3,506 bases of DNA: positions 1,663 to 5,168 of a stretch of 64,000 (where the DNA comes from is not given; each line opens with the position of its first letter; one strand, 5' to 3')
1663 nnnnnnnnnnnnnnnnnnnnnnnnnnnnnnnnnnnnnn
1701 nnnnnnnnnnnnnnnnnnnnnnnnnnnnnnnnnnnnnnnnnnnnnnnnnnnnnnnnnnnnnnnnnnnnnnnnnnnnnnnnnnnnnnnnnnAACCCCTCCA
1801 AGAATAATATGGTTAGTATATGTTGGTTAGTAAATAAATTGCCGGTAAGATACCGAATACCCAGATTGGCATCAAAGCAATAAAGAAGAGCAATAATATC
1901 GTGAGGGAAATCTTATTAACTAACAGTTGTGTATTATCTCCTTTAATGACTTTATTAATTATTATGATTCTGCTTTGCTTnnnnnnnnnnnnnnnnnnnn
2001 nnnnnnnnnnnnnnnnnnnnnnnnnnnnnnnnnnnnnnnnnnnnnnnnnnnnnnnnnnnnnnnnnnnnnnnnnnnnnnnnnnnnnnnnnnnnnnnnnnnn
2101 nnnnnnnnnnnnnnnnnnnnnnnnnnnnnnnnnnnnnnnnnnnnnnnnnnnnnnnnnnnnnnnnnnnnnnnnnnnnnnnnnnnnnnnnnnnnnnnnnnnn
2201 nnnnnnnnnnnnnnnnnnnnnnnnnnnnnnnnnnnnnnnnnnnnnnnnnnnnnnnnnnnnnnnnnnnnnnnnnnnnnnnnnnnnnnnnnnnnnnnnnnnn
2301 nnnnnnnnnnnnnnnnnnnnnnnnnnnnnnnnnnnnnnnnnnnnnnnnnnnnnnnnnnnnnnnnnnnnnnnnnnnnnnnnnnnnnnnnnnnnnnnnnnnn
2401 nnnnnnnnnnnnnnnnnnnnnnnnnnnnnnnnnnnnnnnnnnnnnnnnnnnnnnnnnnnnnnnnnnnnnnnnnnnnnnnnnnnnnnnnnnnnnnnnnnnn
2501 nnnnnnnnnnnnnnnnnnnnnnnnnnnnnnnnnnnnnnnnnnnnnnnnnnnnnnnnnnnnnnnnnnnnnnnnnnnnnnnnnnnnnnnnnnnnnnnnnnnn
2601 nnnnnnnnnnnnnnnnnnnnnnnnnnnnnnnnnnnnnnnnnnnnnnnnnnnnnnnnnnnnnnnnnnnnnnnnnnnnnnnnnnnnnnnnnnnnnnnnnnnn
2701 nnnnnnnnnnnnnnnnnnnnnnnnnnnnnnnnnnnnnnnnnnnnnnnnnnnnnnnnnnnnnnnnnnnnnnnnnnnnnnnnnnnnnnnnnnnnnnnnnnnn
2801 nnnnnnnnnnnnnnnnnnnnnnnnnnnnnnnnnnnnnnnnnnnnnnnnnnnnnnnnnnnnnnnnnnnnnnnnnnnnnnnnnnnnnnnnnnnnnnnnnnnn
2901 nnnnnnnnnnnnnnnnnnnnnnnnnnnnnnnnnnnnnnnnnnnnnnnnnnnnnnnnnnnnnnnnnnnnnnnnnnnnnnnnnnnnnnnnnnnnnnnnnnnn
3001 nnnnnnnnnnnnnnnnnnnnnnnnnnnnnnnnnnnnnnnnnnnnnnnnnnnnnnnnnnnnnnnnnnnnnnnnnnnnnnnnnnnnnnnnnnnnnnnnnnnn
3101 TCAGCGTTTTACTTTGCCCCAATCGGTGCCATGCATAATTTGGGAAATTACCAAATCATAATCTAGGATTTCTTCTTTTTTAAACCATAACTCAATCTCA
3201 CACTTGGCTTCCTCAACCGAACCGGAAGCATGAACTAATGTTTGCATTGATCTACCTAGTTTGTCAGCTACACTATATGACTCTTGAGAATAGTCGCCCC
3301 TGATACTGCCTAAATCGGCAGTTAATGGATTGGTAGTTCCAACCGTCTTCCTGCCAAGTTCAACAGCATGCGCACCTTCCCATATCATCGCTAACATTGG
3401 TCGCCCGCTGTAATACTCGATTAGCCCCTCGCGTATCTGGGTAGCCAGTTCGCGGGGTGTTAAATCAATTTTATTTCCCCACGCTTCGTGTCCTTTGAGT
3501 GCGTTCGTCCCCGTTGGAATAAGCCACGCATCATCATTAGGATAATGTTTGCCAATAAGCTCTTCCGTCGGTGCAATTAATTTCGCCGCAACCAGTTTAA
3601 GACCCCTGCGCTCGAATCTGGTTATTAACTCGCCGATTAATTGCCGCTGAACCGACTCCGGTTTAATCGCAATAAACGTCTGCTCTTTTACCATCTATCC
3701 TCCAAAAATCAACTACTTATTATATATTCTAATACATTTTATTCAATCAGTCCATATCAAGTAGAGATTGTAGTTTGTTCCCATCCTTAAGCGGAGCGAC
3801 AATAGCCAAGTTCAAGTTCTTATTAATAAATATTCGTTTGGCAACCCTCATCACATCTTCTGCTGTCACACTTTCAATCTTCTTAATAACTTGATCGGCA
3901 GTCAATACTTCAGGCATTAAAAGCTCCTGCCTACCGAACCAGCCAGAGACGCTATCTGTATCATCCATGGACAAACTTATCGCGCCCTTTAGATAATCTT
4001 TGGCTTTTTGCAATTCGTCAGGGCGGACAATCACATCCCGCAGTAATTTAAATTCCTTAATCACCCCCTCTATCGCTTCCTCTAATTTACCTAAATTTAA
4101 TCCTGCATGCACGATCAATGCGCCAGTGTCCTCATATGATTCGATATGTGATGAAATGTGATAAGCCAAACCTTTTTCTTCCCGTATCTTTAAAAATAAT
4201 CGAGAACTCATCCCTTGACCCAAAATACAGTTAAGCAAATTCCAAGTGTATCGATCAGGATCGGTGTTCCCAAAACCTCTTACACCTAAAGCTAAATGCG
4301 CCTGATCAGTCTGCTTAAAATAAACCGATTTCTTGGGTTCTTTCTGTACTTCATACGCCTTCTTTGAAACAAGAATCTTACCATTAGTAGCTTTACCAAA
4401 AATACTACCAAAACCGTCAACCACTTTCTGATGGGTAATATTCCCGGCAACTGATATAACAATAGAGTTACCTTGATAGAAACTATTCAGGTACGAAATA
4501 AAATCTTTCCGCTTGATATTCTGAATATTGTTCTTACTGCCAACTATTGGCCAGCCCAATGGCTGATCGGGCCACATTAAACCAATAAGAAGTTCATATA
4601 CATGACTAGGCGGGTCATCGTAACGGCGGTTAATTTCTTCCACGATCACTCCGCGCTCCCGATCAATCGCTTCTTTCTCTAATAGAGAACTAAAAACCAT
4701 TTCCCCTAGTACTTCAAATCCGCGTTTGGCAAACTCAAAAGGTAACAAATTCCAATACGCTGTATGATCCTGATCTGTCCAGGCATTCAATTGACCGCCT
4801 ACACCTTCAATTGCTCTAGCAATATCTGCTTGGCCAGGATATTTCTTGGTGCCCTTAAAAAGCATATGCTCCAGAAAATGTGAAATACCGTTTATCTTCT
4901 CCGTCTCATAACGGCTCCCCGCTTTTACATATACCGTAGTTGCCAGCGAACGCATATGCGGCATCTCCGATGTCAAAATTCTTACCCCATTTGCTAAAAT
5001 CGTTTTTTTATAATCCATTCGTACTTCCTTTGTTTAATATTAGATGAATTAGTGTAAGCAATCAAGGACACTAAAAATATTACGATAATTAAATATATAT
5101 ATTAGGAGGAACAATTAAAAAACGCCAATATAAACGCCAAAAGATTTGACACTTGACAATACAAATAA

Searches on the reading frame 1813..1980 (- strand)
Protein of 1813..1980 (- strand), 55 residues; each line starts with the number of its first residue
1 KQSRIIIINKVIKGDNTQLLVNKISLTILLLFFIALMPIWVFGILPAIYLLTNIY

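Call 48: search_protein_families(library=pfam, alignment_id=A3, max_evalue=0.001)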
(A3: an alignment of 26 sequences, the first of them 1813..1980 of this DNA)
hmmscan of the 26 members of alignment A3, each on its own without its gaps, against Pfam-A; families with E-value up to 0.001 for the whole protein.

A. member 1, window:1813-1980:- (55 aa): 0 families

B. families by the number of members that match (of 26 scanned): 5 families
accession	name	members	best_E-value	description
PF00166.26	Cpn10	1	4.2e-32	Chaperonin 10 Kd subunit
PF01084.26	Ribosomal_S18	1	8.7e-21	Ribosomal protein S18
PF00334.24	NDK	1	2.5e-12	Nucleoside diphosphate kinase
PF05239.21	PRC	1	3.6e-07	PRC-barrel domain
PF18910.5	DUF5665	1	0.00014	Domain of unknown function (DUF5665)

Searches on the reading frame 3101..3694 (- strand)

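Call 3: search_protein_families(library=pfam, proteins=[window:3101-3694:-], max_evalue=1)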
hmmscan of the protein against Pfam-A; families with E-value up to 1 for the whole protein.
window:3101-3694:- (197 aa): 1 family
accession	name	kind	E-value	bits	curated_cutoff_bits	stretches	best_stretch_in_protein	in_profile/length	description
PF00334.24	NDK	-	1.6e-32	112.7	27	2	89-176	58-135/135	Nucleoside diphosphate kinase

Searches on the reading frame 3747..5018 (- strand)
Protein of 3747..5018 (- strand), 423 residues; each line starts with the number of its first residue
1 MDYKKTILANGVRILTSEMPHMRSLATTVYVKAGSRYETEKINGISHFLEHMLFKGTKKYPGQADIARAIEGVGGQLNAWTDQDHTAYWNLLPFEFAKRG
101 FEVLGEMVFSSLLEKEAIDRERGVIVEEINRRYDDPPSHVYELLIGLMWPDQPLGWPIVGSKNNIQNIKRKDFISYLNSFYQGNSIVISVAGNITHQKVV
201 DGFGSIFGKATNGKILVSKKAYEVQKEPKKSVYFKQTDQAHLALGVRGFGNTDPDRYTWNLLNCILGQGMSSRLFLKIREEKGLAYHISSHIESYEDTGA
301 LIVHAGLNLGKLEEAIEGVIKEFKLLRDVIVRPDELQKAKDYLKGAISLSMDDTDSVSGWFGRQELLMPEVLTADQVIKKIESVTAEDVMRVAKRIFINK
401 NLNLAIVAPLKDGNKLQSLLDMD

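Call 3: search_protein_families(library=pfam, proteins=[window:3747-5018:-], max_evalue=1)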
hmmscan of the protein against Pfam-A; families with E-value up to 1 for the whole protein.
window:3747-5018:- (423 aa): 3 families
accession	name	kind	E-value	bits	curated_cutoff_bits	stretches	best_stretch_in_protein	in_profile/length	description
PF05193.26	Peptidase_M16_C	-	9.3e-34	117.3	23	1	167-341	1-179/181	Peptidase M16 inactive domain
PF00675.25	Peptidase_M16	-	9.5e-33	113.6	22.3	1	14-160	2-147/149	Insulinase (Peptidase family M16)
PF11184.13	DUF2969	-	0.21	12.4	25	0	208-240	28-60/71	Protein of unknown function (DUF2969)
